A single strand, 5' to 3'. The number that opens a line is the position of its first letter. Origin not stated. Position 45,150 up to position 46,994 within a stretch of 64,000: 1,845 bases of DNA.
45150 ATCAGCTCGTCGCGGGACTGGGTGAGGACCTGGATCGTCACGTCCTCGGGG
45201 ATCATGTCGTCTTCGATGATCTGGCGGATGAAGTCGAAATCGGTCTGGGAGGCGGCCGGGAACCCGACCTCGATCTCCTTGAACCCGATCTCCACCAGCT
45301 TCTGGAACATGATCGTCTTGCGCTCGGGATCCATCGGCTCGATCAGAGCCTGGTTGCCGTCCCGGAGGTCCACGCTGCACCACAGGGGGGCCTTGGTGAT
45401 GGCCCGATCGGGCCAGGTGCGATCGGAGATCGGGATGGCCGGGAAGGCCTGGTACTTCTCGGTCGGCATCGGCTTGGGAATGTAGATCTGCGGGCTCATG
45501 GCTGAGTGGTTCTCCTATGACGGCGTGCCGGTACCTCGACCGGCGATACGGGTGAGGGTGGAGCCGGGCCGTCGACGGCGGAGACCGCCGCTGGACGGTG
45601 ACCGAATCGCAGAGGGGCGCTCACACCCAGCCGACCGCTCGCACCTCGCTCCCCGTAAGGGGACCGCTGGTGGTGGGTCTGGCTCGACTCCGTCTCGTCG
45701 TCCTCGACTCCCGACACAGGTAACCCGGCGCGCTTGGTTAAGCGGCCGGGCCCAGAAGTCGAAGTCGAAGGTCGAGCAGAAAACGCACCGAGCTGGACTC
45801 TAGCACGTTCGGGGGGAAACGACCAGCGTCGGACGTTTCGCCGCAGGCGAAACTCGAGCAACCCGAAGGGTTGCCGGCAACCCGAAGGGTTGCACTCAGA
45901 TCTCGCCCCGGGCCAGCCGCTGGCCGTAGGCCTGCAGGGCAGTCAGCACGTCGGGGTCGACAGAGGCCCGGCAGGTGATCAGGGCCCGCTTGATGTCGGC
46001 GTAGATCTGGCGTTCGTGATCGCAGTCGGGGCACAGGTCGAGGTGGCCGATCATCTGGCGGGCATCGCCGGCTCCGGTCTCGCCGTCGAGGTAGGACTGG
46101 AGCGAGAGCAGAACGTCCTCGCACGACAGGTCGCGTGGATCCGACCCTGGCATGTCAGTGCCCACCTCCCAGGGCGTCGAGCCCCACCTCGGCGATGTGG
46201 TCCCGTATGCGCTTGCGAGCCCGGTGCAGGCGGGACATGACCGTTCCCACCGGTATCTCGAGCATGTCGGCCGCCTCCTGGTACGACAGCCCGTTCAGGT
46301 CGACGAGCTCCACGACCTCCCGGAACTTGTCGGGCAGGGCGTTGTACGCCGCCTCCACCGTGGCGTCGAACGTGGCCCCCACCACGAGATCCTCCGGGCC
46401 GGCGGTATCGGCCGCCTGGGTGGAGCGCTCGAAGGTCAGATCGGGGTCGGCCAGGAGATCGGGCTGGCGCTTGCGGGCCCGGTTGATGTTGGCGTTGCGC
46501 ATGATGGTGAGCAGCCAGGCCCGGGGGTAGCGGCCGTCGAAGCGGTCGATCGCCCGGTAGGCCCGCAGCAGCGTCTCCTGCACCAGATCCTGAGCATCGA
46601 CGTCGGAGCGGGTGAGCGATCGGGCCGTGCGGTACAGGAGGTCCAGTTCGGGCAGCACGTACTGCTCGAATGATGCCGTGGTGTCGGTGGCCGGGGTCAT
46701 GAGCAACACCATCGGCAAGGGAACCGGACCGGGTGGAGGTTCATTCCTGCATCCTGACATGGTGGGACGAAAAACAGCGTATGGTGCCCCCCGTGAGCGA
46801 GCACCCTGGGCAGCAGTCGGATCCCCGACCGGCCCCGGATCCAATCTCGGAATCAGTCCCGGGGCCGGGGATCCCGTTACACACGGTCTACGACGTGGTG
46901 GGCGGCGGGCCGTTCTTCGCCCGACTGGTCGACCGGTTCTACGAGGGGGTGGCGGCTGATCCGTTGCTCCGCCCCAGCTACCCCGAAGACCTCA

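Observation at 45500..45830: Near-leaderless Leu-rich leader peptide upstream of leuA: a probable leucine-sensing attenuator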

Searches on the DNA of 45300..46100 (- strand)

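Call 3: search_rna_families(source=window, start=45300, end=46100, threshold=evalue, max_evalue=10, show_alignments=3)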
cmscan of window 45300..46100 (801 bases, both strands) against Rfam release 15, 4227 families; matches with E-value up to 10: 2.
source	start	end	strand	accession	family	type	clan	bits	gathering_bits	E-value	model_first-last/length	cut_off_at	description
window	45651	45663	+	RF01346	CRISPR-DR36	Gene; CRISPR;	-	14.7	38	2.2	17-29/36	no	CRISPR RNA direct repeat element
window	45847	45906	-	RF04141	MIR8622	Gene; miRNA;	-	14.5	197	5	1-212/212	no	MIR8622 microRNA precursor family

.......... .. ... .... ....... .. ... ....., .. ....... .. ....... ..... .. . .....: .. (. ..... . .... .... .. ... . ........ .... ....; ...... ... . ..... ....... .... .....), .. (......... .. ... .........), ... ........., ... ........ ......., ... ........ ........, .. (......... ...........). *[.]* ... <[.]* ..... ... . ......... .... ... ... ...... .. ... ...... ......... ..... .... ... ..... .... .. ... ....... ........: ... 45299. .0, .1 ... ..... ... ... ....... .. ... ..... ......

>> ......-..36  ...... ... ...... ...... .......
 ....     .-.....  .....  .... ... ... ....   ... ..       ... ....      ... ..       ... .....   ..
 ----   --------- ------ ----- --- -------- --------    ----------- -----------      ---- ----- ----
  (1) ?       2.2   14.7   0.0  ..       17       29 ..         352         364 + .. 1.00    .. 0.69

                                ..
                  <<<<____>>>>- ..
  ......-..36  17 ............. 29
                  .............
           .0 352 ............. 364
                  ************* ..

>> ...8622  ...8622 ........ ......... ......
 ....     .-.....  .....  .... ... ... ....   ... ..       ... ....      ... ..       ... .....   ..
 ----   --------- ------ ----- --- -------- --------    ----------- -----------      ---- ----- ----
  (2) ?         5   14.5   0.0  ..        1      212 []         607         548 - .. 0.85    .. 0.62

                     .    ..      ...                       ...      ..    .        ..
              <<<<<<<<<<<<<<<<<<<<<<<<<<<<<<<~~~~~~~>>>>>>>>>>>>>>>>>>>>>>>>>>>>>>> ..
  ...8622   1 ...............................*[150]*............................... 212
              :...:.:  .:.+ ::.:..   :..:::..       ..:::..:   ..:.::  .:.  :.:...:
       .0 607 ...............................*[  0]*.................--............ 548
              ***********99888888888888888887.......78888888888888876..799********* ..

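Call 42: build_rna_model(alignment_id=A1, structure=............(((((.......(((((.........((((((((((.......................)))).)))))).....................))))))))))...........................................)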
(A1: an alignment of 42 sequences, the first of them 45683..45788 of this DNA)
Model R1 built from alignment A1 (42 sequences, 156 columns); structure: as given.
model positions 100; base pairs 20; branch points 0; effective number of sequences 5.6; information 0.59 bits per position. Calibrated on 0.2 Mb of random sequence (short: E-values are rough).
structure used (alignment columns):
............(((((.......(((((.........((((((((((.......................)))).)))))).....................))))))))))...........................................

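Call 43: search_with_rna_model(model_id=R1, sources=[window, L001, L002, L003, L004, L005, L006, L007, L008, L009, L010, L011, L012, L013, L014, L015, L016, L017, L018, L019, L020, L021, L022, L023, L024, L025, L026, L027, L028, L029, L030, L031, L032, L033, L034, L035, L036, L037, L038, L039, L040, L041, L042, L043, L044, L045, L046, L047, L048, L049, L050, L051, L052, L053, L054, L055, L056, L057, L058, L059, L060, L061, L062, L063, L064, L065, L066, L067, L068, L069, L070, L071, L072, L073, L074, L075, L076, L077, L078, L079, L080, L110, L137, L166, L172], max_evalue=0.01, make_alignment=true)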
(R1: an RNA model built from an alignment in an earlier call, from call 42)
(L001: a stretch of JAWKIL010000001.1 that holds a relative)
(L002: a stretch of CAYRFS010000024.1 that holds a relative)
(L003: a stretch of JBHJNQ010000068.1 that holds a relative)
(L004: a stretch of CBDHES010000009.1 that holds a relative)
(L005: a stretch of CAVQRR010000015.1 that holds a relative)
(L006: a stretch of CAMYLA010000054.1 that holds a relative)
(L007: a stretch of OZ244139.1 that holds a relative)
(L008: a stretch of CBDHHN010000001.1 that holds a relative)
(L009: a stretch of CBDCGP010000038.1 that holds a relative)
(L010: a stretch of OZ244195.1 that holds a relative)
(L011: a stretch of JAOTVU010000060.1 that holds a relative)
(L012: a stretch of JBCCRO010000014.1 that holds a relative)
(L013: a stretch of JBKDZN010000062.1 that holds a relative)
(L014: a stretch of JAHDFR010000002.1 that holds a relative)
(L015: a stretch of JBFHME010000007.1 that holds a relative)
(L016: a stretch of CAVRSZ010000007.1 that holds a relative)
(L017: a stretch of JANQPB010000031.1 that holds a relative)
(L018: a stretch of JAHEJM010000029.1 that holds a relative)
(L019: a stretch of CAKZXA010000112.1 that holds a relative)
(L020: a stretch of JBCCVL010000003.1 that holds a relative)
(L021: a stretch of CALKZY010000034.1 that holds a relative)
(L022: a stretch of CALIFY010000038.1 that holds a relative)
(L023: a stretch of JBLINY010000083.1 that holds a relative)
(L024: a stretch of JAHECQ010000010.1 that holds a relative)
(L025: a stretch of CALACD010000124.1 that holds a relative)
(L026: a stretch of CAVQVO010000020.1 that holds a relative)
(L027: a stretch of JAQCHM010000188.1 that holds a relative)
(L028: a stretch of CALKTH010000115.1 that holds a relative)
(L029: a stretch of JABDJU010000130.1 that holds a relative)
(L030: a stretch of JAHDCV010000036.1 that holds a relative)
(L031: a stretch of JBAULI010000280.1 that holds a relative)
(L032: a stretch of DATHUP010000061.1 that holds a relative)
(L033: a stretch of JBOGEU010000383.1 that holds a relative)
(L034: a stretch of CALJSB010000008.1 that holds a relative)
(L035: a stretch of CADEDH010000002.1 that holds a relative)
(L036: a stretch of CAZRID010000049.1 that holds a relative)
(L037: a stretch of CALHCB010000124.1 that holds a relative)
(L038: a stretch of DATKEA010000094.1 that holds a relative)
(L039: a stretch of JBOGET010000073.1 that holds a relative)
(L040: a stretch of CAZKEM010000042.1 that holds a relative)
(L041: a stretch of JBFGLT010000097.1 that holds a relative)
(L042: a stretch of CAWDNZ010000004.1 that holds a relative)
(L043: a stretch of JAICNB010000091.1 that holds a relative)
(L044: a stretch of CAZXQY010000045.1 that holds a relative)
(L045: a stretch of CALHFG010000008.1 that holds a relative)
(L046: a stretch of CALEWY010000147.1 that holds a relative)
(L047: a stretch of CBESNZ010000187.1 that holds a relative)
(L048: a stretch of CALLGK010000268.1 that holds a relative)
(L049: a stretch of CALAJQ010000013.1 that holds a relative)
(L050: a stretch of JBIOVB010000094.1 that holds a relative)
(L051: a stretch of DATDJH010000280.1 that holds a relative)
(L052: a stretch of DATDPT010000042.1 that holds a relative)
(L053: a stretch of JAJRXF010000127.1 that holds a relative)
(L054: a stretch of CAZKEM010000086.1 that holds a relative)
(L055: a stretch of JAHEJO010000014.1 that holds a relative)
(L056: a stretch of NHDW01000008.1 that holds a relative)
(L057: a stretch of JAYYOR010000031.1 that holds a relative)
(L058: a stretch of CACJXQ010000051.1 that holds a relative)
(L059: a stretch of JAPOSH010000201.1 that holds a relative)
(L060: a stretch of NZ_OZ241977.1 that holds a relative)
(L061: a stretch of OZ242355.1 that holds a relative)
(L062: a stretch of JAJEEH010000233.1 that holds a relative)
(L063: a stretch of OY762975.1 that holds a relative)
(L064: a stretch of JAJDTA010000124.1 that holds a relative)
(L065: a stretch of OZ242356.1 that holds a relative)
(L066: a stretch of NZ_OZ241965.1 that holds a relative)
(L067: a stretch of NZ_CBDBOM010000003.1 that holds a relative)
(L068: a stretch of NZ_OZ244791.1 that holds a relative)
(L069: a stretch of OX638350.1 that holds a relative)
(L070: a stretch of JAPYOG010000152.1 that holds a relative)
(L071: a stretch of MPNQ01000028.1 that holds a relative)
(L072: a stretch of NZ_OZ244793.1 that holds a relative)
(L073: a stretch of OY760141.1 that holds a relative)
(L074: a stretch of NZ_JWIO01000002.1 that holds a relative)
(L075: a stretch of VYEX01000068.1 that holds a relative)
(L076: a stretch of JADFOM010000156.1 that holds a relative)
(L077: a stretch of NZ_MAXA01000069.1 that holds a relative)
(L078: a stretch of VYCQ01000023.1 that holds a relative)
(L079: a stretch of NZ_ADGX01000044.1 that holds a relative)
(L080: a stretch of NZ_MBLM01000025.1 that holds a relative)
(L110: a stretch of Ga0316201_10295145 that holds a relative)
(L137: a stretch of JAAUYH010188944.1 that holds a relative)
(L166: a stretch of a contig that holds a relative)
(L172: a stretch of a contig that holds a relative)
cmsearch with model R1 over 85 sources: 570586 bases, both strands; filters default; matches with E-value up to 0.01: 58.
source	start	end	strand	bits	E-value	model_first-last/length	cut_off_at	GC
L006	2186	2285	+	91.3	5.2e-28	1-100/100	no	0.58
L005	2169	2268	+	90.4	1.1e-27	1-100/100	no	0.62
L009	2229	2328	+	89.7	1.9e-27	1-100/100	no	0.56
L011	2203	2302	+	87.7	9e-27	1-100/100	no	0.56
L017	2231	2329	+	86.1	3.2e-26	1-100/100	no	0.71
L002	2213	2318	+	85.5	5.4e-26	1-100/100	no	0.62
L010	2172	2271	+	85.5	5.4e-26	1-100/100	no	0.61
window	45683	45788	-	85.4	5.8e-26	1-100/100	no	0.63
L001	2210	2315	+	85.4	5.8e-26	1-100/100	no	0.63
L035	2206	2311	+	85.4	5.8e-26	1-100/100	no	0.63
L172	3092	3197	-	85.4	5.8e-26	1-100/100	no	0.63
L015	2177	2275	+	84.9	8.1e-26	1-100/100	no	0.61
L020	2231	2329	+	84.1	1.6e-25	1-100/100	no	0.69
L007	2242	2340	+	83.4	2.8e-25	1-100/100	no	0.68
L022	2336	2433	+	80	4.1e-24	1-100/100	no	0.61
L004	2297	2396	+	79.9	4.2e-24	1-100/100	no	0.69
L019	2216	2313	+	79.5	6e-24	1-100/100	no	0.58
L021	2171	2272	+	78.9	9.9e-24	1-100/100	no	0.63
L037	1894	1999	+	78.6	1.2e-23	1-100/100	no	0.58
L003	2221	2318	+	77.5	2.9e-23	1-100/100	no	0.65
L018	2133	2233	+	77.4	3.2e-23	1-100/100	no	0.6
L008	2264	2365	+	77.2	3.5e-23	1-100/100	no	0.65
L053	2359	2461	+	77.2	3.7e-23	1-100/100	no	0.56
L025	1664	1765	+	76.6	5.8e-23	1-100/100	no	0.58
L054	1282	1380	+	76.3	7.7e-23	1-100/100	no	0.52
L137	2200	2298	+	76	9.3e-23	1-100/100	no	0.69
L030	2341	2443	+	75.3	1.6e-22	1-100/100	no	0.65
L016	2130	2230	+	75.2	1.7e-22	1-100/100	no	0.61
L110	917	1013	+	74.8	2.4e-22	1-100/100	no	0.65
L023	2343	2446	+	74.2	4e-22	1-100/100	no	0.58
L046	2315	2417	+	74.2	4.1e-22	1-100/100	no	0.59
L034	2299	2398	+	73.2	8.8e-22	1-100/100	no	0.66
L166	2732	2828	+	72.4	1.6e-21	1-100/100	no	0.64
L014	2191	2292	+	71.8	2.6e-21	1-100/100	no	0.6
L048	2250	2354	+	70.5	7.1e-21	1-100/100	no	0.68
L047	535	633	+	68.5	3.6e-20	1-100/100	no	0.57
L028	2300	2419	+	66.6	1.6e-19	1-100/100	no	0.58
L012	2248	2344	+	65.7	3.3e-19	1-100/100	no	0.64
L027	6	108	+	64.9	6.2e-19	1-100/100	no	0.63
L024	2302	2402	+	61.1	1.2e-17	1-100/100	no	0.61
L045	1388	1487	+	54.7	1.8e-15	1-100/100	no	0.64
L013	2025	2131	+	53.4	5.3e-15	1-100/100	no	0.64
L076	2339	2439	+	52.2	1.4e-14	1-100/100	no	0.62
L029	2339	2447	+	51.3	2.7e-14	1-100/100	no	0.65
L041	2342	2451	+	51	3.4e-14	1-100/100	no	0.59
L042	2346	2452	+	50.8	4.1e-14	1-100/100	no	0.59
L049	2294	2391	+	49.5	1.1e-13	1-100/100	no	0.55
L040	2323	2421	+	49.2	1.5e-13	1-100/100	no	0.54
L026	2186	2287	+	46.3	1.4e-12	1-100/100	no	0.66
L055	2353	2461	+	45.2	3.4e-12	1-100/100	no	0.61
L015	2169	2268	-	30.7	3.3e-07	1-100/100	no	0.57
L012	2241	2334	-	24.6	4.1e-05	1-100/100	no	0.64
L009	2221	2321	-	22.9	0.00014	1-100/100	no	0.54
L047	530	622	-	21.6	0.00041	1-100/100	no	0.57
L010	2164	2264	-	21.2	0.00056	1-100/100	no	0.58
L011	2195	2295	-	19.1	0.0031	1-100/100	no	0.57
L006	2218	2244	-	18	0.0069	33-59/100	no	0.74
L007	2235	2336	-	17.6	0.0096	1-100/100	no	0.68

Alignment A3: 58 matches aligned to the model, 153 columns, each read 5' to 3' on its own strand. Consensus structure (alignment columns), stored with it:
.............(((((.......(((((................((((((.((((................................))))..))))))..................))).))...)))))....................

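Call 44: search_with_rna_model(model_id=R1, sources=[window, L001, L002, L003, L004, L005, L006, L007, L008, L009, L010, L011, L012, L013, L014, L015, L016, L017, L018, L019, L020, L021, L022, L023, L024, L025, L026, L027, L028, L029, L030, L034, L035, L037, L040, L041, L042, L045, L046, L047, L048, L049, L053, L054, L055, L076, L110, L137, L166, L172], max_evalue=1e-10, make_alignment=true)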
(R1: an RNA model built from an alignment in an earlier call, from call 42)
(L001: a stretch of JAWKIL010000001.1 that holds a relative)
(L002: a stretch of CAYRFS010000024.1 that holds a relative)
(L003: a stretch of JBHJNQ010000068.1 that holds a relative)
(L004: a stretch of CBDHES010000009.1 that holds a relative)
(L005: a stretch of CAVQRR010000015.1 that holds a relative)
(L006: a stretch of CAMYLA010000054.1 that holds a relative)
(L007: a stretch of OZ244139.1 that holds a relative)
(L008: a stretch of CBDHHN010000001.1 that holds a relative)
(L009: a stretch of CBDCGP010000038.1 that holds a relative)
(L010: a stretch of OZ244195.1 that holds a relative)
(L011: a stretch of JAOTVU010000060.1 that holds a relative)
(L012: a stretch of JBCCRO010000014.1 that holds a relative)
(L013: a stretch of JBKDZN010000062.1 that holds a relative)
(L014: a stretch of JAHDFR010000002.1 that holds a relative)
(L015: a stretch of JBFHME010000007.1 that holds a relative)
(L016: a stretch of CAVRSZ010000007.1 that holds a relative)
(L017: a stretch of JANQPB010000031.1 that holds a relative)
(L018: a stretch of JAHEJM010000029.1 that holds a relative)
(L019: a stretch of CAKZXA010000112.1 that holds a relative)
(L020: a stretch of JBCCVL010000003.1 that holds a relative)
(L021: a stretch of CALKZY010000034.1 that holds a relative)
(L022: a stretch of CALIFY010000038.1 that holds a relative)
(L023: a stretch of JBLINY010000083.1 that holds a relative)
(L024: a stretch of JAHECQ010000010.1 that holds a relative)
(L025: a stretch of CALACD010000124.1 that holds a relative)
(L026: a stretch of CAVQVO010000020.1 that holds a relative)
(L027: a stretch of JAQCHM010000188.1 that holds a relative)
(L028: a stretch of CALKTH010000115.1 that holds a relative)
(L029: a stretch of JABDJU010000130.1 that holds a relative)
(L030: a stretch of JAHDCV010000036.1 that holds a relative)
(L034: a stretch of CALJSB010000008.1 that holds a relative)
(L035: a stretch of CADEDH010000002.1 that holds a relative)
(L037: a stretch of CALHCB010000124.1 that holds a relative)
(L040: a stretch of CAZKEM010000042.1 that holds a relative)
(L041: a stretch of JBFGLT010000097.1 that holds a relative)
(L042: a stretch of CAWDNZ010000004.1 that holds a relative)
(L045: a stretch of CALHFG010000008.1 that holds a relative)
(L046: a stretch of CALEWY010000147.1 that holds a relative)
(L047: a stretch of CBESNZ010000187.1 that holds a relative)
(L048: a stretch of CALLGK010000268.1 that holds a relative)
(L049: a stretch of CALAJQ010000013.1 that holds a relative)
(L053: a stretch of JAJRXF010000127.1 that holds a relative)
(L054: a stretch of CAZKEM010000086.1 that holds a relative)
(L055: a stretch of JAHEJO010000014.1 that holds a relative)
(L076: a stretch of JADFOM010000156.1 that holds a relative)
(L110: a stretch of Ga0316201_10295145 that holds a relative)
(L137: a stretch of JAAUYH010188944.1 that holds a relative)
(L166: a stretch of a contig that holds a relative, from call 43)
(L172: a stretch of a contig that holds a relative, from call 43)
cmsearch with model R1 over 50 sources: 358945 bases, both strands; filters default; matches with E-value up to 1e-10: 50.
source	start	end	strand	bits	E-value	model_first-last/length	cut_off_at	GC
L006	2186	2285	+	91.3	3.3e-28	1-100/100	no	0.58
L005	2169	2268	+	90.4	6.9e-28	1-100/100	no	0.62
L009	2229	2328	+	89.7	1.2e-27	1-100/100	no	0.56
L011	2203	2302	+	87.7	5.7e-27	1-100/100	no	0.56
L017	2231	2329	+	86.1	2e-26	1-100/100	no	0.71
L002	2213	2318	+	85.5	3.4e-26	1-100/100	no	0.62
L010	2172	2271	+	85.5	3.4e-26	1-100/100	no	0.61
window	45683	45788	-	85.4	3.7e-26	1-100/100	no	0.63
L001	2210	2315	+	85.4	3.7e-26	1-100/100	no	0.63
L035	2206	2311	+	85.4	3.7e-26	1-100/100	no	0.63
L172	3092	3197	-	85.4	3.7e-26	1-100/100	no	0.63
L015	2177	2275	+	84.9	5.1e-26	1-100/100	no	0.61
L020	2231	2329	+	84.1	1e-25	1-100/100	no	0.69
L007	2242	2340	+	83.4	1.7e-25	1-100/100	no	0.68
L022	2336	2433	+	80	2.6e-24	1-100/100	no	0.61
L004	2297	2396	+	79.9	2.7e-24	1-100/100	no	0.69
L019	2216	2313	+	79.5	3.7e-24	1-100/100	no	0.58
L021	2171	2272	+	78.9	6.2e-24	1-100/100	no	0.63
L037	1894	1999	+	78.6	7.8e-24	1-100/100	no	0.58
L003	2221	2318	+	77.5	1.9e-23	1-100/100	no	0.65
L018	2133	2233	+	77.4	2e-23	1-100/100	no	0.6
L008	2264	2365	+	77.2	2.2e-23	1-100/100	no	0.65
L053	2359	2461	+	77.2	2.3e-23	1-100/100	no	0.56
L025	1664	1765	+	76.6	3.7e-23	1-100/100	no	0.58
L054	1282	1380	+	76.3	4.8e-23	1-100/100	no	0.52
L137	2200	2298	+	76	5.9e-23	1-100/100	no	0.69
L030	2341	2443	+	75.3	1e-22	1-100/100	no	0.65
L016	2130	2230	+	75.2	1.1e-22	1-100/100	no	0.61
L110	917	1013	+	74.8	1.5e-22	1-100/100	no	0.65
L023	2343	2446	+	74.2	2.5e-22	1-100/100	no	0.58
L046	2315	2417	+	74.2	2.6e-22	1-100/100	no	0.59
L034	2299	2398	+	73.2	5.6e-22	1-100/100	no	0.66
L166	2732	2828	+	72.4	1e-21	1-100/100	no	0.64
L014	2191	2292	+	71.8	1.6e-21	1-100/100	no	0.6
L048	2250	2354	+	70.5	4.5e-21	1-100/100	no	0.68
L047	535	633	+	68.5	2.3e-20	1-100/100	no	0.57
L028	2300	2419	+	66.6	9.8e-20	1-100/100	no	0.58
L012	2248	2344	+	65.7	2.1e-19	1-100/100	no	0.64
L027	6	108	+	64.9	3.9e-19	1-100/100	no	0.63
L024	2302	2402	+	61.1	7.7e-18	1-100/100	no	0.61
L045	1388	1487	+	54.7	1.2e-15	1-100/100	no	0.64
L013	2025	2131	+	53.4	3.3e-15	1-100/100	no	0.64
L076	2339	2439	+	52.2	8.7e-15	1-100/100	no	0.62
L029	2339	2447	+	51.3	1.7e-14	1-100/100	no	0.65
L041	2342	2451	+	51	2.1e-14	1-100/100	no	0.59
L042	2346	2452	+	50.8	2.6e-14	1-100/100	no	0.59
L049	2294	2391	+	49.5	7e-14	1-100/100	no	0.55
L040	2323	2421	+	49.2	9.3e-14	1-100/100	no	0.54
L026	2186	2287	+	46.3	8.8e-13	1-100/100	no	0.66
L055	2353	2461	+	45.2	2.2e-12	1-100/100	no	0.61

Alignment A4: 50 matches aligned to the model, 144 columns, each read 5' to 3' on its own strand. Consensus structure (alignment columns), stored with it:
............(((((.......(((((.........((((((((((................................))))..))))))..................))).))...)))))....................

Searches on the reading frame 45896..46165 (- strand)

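Call 4: search_protein_families(library=ncbifam, proteins=[window:45896-46165:-])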
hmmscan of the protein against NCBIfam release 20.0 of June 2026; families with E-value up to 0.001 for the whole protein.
window:45896-46165:- (89 aa): 1 family
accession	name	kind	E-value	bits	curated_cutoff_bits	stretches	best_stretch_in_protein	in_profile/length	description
TIGR03988.1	antisig_RsrA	equivalog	1.8e-07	31.2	62.5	1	14-65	1-52/77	mycothiol system anti-sigma-R factor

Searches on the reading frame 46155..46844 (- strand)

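Call 4: search_protein_families(library=ncbifam, proteins=[window:46155-46844:-])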
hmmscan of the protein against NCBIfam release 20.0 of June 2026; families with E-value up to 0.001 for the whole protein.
window:46155-46844:- (229 aa): 92 families (the best 25 are shown)
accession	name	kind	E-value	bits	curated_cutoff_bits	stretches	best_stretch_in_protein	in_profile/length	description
NF009185.0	PRK12533.1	equivalog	1.3e-35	123.1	248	1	53-217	25-193/231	RNA polymerase sigma factor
NF008888.0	PRK11922.1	equivalog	4.3e-33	114.9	204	1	56-219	29-198/231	RNA polymerase sigma factor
NF009164.0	PRK12511.1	equivalog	1.1e-32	113.1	185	1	62-215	9-157/182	RNA polymerase sigma factor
TIGR02947.1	SigH_actino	hypoth_equivalog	1.8e-32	112.6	251.55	1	54-220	8-182/193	RNA polymerase sigma-70 factor, TIGR02947 family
NF007223.0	PRK09641.1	equivalog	1.4e-28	100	209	1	68-218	29-185/187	RNA polymerase sigma factor SigW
NF007229.0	PRK09647.1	equivalog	4e-28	98.2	265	1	55-219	42-204/220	RNA polymerase sigma factor SigE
TIGR02948.1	SigW_bacill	equivalog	3.5e-27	95.7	243.1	1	68-219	29-186/187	RNA polymerase sigma factor SigW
NF009198.0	PRK12546.1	equivalog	3.5e-27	95.3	270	1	66-216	16-160/188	RNA polymerase sigma factor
NF058625.1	sigma_PG0214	equivalog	3.6e-27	95.1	130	1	57-218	4-162/170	GFO_1088 family ECF-type sigma factor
TIGR02937.1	sigma70-ECF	superfamily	4.5e-27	94.7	42.9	1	60-216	4-164/165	sigma-70 family RNA polymerase sigma factor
TIGR02950.1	SigM_subfam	subfamily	1.1e-25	90.4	147.95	1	70-215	13-156/159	RNA polymerase sigma factor, SigM family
TIGR02983.1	SigE-fam_strep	subfamily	9.5e-25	87.4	141.55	1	54-218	3-159/162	SigE family RNA polymerase sigma factor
NF007225.0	PRK09643.1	equivalog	1.8e-24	86.6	190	1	54-219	24-184/204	RNA polymerase sigma factor SigM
TIGR02939.1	RpoE_Sigma70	equivalog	6.2e-24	85.1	236.15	1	77-218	40-187/190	RNA polymerase sigma factor RpoE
NF007227.0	PRK09645.1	subfamily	2.8e-23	82.7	202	1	69-223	25-176/177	sigma-70 family RNA polymerase sigma factor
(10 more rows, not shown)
